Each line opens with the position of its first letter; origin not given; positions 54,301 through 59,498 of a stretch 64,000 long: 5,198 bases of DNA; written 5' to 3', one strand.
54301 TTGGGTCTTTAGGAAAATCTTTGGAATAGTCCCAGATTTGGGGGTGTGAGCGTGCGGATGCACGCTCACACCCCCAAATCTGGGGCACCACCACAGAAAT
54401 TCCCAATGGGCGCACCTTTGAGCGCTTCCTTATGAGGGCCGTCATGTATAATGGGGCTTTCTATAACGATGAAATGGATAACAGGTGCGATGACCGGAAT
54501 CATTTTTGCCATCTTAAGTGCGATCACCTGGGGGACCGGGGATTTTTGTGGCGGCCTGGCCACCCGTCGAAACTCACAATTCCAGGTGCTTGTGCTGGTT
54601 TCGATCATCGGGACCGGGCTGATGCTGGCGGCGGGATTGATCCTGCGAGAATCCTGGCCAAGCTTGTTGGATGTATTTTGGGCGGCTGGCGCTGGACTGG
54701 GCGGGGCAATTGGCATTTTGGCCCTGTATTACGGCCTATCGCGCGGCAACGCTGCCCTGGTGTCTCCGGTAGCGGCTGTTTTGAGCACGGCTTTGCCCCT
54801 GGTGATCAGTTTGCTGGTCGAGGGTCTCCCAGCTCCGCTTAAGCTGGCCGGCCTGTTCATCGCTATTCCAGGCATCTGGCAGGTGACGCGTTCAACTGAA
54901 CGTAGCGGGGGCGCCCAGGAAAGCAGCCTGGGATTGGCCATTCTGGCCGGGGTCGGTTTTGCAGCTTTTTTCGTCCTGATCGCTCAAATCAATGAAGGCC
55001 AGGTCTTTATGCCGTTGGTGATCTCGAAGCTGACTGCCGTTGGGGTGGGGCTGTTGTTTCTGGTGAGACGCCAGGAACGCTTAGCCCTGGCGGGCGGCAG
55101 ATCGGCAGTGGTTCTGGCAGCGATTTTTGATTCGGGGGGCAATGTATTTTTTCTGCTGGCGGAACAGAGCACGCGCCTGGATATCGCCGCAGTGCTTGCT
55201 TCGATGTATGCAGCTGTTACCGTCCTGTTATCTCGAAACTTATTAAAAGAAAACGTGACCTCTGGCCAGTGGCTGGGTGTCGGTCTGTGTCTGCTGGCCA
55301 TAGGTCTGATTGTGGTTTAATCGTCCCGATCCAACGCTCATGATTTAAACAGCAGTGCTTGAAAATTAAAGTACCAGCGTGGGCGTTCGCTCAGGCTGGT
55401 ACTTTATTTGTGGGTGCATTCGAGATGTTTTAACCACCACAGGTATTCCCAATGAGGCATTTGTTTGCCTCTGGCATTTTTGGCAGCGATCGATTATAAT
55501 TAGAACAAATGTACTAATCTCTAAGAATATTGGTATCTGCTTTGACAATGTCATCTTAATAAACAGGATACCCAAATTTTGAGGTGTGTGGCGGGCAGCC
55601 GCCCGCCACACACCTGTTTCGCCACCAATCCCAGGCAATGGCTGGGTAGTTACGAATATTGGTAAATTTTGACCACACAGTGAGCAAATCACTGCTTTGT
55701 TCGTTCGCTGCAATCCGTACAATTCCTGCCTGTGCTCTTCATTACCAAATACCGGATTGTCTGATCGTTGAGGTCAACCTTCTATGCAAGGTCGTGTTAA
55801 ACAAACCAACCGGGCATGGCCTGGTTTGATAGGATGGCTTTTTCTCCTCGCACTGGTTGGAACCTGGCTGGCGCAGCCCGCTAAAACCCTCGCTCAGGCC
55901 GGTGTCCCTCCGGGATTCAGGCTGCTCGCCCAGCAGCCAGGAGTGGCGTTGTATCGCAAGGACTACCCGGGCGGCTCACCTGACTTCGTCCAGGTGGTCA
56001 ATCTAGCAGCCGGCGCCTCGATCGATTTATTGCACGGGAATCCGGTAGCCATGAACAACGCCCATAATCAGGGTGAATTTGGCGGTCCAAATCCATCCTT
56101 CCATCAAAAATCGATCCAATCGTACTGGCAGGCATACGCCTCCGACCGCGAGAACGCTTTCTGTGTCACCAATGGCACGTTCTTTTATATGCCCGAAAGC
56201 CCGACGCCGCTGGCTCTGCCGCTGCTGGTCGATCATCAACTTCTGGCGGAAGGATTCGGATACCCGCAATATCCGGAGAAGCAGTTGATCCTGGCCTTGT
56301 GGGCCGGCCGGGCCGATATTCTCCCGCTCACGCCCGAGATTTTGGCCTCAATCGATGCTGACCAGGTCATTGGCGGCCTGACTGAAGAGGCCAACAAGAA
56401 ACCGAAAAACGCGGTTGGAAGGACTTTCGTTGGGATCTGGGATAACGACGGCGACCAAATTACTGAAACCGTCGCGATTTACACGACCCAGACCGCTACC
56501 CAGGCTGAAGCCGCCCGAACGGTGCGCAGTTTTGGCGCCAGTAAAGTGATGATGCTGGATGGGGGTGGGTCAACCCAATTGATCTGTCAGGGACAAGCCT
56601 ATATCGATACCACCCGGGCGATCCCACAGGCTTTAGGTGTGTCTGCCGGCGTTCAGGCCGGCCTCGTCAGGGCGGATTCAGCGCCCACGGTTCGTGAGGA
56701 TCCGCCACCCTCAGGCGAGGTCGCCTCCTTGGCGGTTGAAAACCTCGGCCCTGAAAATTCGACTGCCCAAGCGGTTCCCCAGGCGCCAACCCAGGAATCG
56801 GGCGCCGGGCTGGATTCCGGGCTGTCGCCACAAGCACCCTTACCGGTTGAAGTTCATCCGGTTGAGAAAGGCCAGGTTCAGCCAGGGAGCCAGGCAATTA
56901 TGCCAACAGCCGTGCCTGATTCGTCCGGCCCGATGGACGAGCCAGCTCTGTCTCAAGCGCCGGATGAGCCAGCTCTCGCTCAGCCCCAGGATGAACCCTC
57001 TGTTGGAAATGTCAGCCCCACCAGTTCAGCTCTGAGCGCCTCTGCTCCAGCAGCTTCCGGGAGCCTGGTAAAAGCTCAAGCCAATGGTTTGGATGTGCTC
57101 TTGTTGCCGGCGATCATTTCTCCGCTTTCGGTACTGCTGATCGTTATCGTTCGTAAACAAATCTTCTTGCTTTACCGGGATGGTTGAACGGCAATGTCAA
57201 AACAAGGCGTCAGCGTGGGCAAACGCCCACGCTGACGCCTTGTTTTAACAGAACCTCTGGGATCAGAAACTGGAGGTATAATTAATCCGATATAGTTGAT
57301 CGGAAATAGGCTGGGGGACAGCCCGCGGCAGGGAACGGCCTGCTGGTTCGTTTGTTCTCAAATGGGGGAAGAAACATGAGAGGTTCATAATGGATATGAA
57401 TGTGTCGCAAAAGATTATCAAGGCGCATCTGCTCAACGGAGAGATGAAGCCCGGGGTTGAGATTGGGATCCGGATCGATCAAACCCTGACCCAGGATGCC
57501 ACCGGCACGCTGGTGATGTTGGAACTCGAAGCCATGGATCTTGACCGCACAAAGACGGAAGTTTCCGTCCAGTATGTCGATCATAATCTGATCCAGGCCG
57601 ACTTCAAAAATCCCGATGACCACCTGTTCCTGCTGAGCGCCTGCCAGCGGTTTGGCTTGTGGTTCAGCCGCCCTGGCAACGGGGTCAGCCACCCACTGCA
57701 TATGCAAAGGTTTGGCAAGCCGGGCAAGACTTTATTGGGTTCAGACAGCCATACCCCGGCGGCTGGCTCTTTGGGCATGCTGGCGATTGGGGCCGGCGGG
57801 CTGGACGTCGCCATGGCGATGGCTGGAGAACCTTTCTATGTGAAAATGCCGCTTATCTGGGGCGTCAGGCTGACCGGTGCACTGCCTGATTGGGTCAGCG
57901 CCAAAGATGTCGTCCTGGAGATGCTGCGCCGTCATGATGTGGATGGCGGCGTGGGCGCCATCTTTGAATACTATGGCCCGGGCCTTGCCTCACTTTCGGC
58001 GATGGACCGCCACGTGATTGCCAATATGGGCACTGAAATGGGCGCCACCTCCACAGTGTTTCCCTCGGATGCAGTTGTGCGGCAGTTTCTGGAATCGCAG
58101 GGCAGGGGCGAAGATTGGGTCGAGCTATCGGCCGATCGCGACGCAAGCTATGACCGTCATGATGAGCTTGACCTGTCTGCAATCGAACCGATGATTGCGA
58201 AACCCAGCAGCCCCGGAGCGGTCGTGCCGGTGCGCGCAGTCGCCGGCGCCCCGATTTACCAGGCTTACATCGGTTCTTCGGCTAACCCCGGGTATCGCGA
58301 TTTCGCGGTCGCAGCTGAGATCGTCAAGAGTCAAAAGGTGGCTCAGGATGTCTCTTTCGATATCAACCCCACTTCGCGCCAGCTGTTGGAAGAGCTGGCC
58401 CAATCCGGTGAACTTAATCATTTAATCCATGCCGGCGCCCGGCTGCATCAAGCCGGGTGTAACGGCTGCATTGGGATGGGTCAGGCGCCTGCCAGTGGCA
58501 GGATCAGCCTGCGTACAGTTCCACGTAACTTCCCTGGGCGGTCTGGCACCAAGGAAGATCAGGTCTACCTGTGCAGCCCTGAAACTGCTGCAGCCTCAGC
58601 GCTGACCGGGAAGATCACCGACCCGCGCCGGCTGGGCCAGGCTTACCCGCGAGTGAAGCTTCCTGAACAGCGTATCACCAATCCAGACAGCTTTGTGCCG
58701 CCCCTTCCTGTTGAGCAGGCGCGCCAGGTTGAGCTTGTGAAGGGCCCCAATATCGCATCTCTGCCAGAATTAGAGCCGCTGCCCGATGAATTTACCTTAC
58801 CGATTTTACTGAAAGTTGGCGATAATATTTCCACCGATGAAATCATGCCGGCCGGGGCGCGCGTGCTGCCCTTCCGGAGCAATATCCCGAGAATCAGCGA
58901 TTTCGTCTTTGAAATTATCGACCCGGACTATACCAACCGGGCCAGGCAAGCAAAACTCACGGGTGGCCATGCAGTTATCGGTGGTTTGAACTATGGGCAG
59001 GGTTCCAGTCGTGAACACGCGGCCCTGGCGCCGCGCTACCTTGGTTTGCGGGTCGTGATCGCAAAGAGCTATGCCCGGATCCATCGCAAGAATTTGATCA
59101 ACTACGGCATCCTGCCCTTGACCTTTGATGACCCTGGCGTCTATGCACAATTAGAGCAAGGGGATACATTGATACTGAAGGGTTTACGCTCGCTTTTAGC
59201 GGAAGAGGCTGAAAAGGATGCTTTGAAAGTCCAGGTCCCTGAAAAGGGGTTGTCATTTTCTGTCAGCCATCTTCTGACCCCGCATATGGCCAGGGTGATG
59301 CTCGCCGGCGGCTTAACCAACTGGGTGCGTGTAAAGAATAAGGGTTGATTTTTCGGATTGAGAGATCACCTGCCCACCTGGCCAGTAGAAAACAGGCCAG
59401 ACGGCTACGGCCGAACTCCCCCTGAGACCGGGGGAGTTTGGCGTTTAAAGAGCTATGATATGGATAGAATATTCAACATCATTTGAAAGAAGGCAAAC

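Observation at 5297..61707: At least 25 long perfect palindromes in four or more families occupy almost every intergenic region, with compensatory arm changes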

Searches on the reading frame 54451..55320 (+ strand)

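Call 42: search_protein_families(library=pfam, max_evalue=0.000001, proteins=[window:54451-55320:+])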
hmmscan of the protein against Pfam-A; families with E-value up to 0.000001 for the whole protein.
window:54451-55320:+ (289 aa): 1 family
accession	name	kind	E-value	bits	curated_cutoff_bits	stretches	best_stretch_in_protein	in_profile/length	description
PF00892.27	EamA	-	2.3e-19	70.5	28.2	2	161-288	5-134/135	EamA-like transporter family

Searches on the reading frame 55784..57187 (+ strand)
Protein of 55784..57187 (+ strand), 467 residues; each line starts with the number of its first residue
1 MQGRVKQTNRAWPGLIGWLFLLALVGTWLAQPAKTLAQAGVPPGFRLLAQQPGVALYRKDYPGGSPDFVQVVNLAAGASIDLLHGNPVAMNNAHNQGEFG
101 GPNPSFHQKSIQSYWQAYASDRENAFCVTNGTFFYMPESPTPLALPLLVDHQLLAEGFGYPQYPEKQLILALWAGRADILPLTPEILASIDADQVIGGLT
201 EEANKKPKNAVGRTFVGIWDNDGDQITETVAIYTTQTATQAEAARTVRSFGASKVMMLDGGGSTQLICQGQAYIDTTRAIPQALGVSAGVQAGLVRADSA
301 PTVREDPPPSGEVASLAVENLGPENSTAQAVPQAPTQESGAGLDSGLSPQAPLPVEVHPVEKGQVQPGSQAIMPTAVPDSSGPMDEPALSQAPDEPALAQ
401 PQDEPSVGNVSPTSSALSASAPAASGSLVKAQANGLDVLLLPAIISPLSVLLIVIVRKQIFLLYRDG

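Call 42: search_protein_families(library=pfam, max_evalue=0.000001, proteins=[window:55784-57187:+])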
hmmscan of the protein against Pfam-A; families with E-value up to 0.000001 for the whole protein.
window:55784-57187:+ (467 aa): 1 family
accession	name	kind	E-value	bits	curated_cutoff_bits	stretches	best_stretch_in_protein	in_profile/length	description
PF09992.14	NAGPA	-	4.7e-08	33.9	25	1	207-286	86-168/169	Phosphodiester glycosidase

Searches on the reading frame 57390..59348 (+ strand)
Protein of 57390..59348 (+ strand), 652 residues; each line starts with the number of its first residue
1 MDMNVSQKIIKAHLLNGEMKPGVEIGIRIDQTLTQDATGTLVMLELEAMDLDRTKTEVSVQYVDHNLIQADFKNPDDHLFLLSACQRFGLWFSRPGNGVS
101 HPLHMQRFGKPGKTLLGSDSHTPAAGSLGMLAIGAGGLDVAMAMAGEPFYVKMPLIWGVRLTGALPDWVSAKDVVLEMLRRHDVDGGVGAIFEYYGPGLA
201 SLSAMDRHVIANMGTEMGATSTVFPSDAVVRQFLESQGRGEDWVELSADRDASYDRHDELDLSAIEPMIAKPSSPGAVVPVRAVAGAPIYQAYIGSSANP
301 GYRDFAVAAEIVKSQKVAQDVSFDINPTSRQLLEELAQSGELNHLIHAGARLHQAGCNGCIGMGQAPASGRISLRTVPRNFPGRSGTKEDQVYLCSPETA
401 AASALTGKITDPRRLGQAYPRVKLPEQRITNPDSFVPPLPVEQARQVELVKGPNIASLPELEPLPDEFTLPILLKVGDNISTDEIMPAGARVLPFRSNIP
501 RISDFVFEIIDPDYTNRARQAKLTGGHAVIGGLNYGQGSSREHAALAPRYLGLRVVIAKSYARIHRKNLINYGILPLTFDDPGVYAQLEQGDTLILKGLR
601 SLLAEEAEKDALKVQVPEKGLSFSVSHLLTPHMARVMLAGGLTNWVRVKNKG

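Call 42: search_protein_families(library=pfam, max_evalue=0.000001, proteins=[window:57390-59348:+])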
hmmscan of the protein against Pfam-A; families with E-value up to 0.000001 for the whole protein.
window:57390-59348:+ (652 aa): 2 families
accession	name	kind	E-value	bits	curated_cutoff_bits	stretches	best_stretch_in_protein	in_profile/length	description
PF00330.25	Aconitase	-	4.1e-91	306.7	28.7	2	7-283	1-305/463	Aconitase family (aconitate hydratase)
PF00694.25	Aconitase_C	-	1.1e-23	84.5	22.8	1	527-581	76-130/131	Aconitase C-terminal domain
